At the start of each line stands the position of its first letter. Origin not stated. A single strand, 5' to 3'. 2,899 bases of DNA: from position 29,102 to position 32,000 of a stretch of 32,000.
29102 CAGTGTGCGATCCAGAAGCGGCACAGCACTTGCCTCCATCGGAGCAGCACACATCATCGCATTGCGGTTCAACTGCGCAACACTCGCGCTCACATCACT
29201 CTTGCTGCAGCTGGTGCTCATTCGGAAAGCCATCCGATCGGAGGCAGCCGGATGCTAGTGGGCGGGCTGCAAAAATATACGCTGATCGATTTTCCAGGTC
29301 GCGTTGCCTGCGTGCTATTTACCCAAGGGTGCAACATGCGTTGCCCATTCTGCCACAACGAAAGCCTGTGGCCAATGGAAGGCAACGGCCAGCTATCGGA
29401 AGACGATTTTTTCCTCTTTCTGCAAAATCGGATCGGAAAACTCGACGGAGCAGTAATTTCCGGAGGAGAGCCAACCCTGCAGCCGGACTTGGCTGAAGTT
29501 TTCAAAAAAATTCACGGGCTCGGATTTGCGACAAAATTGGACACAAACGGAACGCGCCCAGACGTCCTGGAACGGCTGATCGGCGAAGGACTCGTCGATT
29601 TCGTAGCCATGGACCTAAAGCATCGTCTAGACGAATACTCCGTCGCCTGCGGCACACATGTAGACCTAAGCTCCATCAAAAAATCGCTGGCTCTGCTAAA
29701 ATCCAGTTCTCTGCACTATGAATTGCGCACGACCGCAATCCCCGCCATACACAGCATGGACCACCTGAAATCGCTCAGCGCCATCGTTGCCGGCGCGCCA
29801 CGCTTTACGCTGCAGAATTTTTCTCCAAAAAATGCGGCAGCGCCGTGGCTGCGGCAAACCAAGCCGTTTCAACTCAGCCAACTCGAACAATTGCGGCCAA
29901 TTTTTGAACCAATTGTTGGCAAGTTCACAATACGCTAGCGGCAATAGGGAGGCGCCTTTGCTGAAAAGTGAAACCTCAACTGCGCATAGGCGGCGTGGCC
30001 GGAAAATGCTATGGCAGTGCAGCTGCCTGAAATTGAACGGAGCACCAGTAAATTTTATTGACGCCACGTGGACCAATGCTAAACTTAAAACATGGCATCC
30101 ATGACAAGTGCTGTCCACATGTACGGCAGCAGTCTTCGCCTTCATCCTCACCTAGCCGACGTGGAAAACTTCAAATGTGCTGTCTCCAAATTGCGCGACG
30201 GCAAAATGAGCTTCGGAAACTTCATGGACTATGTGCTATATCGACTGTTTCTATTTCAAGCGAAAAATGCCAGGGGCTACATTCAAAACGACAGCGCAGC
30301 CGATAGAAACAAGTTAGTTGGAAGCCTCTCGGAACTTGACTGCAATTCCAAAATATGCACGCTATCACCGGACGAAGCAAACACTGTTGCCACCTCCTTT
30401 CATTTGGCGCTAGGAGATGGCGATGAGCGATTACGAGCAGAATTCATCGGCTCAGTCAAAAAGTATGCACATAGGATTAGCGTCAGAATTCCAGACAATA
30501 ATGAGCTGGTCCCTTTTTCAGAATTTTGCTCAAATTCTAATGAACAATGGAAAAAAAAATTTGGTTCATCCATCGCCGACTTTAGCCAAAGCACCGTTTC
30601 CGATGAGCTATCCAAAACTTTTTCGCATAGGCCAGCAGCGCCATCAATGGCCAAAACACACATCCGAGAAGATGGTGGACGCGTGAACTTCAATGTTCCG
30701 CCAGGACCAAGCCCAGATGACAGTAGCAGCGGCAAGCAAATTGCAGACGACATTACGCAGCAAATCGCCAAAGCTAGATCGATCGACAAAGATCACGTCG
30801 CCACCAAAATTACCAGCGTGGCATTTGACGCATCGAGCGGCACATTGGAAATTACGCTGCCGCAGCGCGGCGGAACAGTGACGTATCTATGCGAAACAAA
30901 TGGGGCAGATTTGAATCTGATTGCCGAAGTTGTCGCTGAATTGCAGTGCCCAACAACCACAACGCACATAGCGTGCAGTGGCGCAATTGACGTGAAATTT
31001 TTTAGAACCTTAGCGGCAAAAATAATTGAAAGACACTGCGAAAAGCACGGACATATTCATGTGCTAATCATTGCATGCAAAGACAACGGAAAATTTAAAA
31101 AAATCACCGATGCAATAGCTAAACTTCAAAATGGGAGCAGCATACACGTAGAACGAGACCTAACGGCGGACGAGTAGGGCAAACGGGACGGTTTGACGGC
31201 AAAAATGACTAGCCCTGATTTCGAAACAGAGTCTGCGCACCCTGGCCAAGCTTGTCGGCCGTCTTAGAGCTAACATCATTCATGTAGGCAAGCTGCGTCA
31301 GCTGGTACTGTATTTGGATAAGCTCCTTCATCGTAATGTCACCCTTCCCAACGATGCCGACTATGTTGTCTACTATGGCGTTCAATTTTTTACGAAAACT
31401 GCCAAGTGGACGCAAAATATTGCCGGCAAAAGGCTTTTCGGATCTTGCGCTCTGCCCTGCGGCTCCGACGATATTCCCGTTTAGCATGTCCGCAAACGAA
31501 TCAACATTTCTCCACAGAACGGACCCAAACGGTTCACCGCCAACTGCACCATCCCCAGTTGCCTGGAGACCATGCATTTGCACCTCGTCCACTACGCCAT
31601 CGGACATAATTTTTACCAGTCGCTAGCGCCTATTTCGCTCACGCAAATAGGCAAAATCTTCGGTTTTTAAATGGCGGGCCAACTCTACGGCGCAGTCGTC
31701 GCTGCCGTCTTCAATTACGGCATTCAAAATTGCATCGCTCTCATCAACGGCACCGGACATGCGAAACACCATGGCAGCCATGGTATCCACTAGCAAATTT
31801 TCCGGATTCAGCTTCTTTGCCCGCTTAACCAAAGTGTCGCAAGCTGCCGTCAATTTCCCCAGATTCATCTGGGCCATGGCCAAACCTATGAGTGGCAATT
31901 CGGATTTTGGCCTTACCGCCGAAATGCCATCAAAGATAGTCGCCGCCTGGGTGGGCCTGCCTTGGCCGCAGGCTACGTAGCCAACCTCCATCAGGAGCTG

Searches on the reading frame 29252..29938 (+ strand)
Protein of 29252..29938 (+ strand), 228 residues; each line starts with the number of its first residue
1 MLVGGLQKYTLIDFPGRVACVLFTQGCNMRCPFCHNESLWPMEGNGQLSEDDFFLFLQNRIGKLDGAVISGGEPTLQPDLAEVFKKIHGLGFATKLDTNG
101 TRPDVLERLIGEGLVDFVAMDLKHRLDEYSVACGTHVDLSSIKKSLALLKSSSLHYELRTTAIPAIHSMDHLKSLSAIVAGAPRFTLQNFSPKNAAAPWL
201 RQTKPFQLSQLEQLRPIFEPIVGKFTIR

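Call 47: search_protein_families(library=ncbifam, proteins=[window:29252-29938:+], max_evalue=0.01)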
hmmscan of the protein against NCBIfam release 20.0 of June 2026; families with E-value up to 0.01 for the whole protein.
window:29252-29938:+ (228 aa): 49 families (the best 25 are shown)
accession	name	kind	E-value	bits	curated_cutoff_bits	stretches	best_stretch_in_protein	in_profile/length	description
TIGR02495.1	NrdG2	equivalog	5.5e-57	192.2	131.15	1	3-190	2-192/193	anaerobic ribonucleoside-triphosphate reductase activating protein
TIGR02493.1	PFLA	equivalog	8.4e-18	64.6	231.75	1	8-180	7-184/235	pyruvate formate-lyase-activating protein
TIGR04041.1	activase_YjjW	hypoth_equivalog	3.5e-16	59.5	250.2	2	63-181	108-226/276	YjjW family glycine radical enzyme activase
TIGR02494.1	PFLE_PFLC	subfamily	5.6e-14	52.1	174.35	2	66-170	126-230/293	glycyl-radical enzyme activating protein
NF008356.0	PRK11145.1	equivalog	6.4e-13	48.6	375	1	10-129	14-138/246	pyruvate formate lyase 1-activating protein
TIGR04317.1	W_rSAM_matur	equivalog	2.4e-10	40.1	380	1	22-152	9-139/349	tungsten cofactor oxidoreductase radical SAM maturase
TIGR02668.1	moaA_archaeal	equivalog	7.8e-10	38.2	325.25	1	23-102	16-96/303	GTP 3',8-cyclase MoaA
TIGR03972.1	rSAM_TYW1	equivalog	1.7e-09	37.2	317.95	1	71-171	127-228/297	4-demethylwyosine synthase TYW1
NF043069.1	T4HPD_activ_SAM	equivalog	4.1e-09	36.2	425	2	5-36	6-36/299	trans-4-hydroxy-L-proline dehydratase activase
TIGR02491.1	NrdG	equivalog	4.5e-09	36.4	126.1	1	9-86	8-89/154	anaerobic ribonucleoside-triphosphate reductase activating protein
NF048010.1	SfplDhtActHpsHDes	equivalog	5e-09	35.4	430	2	66-178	134-245/298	(2S)-3-sulfopropanediol dehydratase activating enzyme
NF045646.2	rSAM_Se_TrsS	equivalog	6.2e-09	34.9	490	1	23-102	92-172/441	radical SAM (seleno)protein TrsS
TIGR02826.1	RNR_activ_nrdG3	equivalog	1.6e-08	34.5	151.7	1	9-83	7-80/148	anaerobic ribonucleoside-triphosphate reductase activating protein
NF048008.1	SfplDhtActHpfHKleb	equivalog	2.3e-08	33.7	500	1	6-38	5-36/308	(2S)-3-sulfopropanediol dehydratase activating enzyme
NF033719.1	ind_deCO2_activ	equivalog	3e-08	33.3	425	1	64-169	130-234/302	indoleacetate decarboxylase activase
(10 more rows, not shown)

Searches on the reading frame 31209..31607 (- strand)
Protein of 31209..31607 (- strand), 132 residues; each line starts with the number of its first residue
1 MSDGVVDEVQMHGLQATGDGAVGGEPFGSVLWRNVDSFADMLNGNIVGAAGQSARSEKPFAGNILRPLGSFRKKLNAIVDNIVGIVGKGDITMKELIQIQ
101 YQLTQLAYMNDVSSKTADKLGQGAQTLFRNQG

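Call 52: search_protein_families(library=pfam, proteins=[window:31209-31607:-], max_evalue=0.05)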
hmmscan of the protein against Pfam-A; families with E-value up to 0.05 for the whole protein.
window:31209-31607:- (132 aa): 1 family
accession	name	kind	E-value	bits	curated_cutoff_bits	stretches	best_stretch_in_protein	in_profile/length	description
PF17001.10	T3SS_basalb_I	-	2.9e-05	24.9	32.4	1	34-131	2-94/94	Type III secretion basal body protein I, YscI, HrpB, PscI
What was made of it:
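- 31209..31991 (-): Two adjacent small genes with hits to type III secretion families. A CdsG/SctY-like TPR chaperone lies at 31623-31991 and an SctI/YscI-like inner-rod protein at 31209-31607. This is context only. Pfam PF17001, E 2.9e-5, profile positions 2-94 of 94 (call 52).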

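Call 53: search_protein_families(library=ncbifam, proteins=[window:31209-31607:-], max_evalue=0.1)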
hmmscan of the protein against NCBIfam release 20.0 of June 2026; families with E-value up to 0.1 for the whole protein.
window:31209-31607:- (132 aa): 0 families

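Call 61: find_encoding_contigs(protein=window:31209-31607:-, flank=10000, max_places=3)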
Protein window:31209-31607:- (132 aa): no gene with exactly this product is on record in the collection.

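Call 90: search_solved_structures(query=window:31209-31607:-, max_evalue=1)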
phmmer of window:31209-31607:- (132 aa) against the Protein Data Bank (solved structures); distinct sequences matched with E-value up to 1: 4.
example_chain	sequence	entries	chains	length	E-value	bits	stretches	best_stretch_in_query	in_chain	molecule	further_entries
1yhu_A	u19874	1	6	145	0.27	14.8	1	15-81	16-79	hemoglobin A1 chain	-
5cyp_A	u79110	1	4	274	0.59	13.7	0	59-110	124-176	Septin-9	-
5cyo_A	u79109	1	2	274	0.6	13.7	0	59-110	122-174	Septin-9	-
4yqf_B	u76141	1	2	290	0.62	13.6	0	59-110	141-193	Septin-9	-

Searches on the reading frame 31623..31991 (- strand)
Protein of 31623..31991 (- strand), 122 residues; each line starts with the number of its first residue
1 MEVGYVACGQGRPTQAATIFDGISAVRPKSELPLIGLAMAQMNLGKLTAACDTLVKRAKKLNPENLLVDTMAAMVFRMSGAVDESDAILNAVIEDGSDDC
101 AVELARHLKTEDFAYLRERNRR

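Call 52: search_protein_families(library=pfam, proteins=[window:31623-31991:-], max_evalue=0.05)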
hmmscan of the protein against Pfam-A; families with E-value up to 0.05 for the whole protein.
window:31623-31991:- (122 aa): 4 families
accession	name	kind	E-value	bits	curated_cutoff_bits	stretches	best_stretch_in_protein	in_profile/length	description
PF14559.12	TPR_19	-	6e-06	26.9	25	1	10-50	4-44/68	Tetratricopeptide repeat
PF13174.12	TPR_6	-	0.0019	19.1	26.3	0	37-54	6-23/33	Tetratricopeptide repeat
PF13428.12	TPR_14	-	0.021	15.9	23.5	0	35-72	5-41/44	Tetratricopeptide repeat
PF09613.16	HrpB1_HrpK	-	0.035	14.2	29.3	1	2-110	16-122/126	Bacterial type III secretion protein (HrpB1_HrpK)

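Call 53: search_protein_families(library=ncbifam, proteins=[window:31623-31991:-], max_evalue=0.1)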
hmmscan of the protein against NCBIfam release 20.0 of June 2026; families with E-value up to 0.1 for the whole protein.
window:31623-31991:- (122 aa): 6 families
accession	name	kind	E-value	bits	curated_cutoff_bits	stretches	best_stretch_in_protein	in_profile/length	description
NF052304.1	CdsG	equivalog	2e-09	37.8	170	1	1-106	12-117/133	CdsG family type III secretion system protein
NF052415.1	T3SS_chap_SctY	equivalog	1.5e-06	28.6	70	1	3-93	12-104/106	type III secretion apparatus assembly chaperone SctY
TIGR02552.1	LcrH_SycD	equivalog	0.0014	18.4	104.8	1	3-97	24-117/136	SycD/LcrH family type III secretion system chaperone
TIGR02917.1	PEP_TPR_lipo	equivalog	0.0015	16.4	312.2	1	8-96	714-800/899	XrtA/PEP-CTERM system TPR-repeat protein PrsT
NF040959.1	MamA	equivalog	0.004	16.6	200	1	4-101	44-140/204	magnetosome protein MamA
NF008393.0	PRK11191.1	equivalog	0.011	16.1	82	1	78-116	7-46/134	ribonuclease E inhibitor RraB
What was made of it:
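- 31209..31991 (-): NCBIfam CdsG E 2e-9 and SctY E 1.5e-6 (call 53).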

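Call 89: search_solved_structures(query=window:31623-31991:-, max_evalue=1)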
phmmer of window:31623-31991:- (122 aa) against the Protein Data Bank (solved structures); distinct sequences matched with E-value up to 1: 2.
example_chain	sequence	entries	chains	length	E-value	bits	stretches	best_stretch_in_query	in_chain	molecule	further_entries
1nxi_A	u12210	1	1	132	0.16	15.4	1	83-117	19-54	conserved hypothetical protein VC0424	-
2pl2_A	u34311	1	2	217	0.26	14.7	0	7-58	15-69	Hypothetical conserved protein TTC0263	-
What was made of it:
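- Tried and rejected: None (calls 89, 90).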
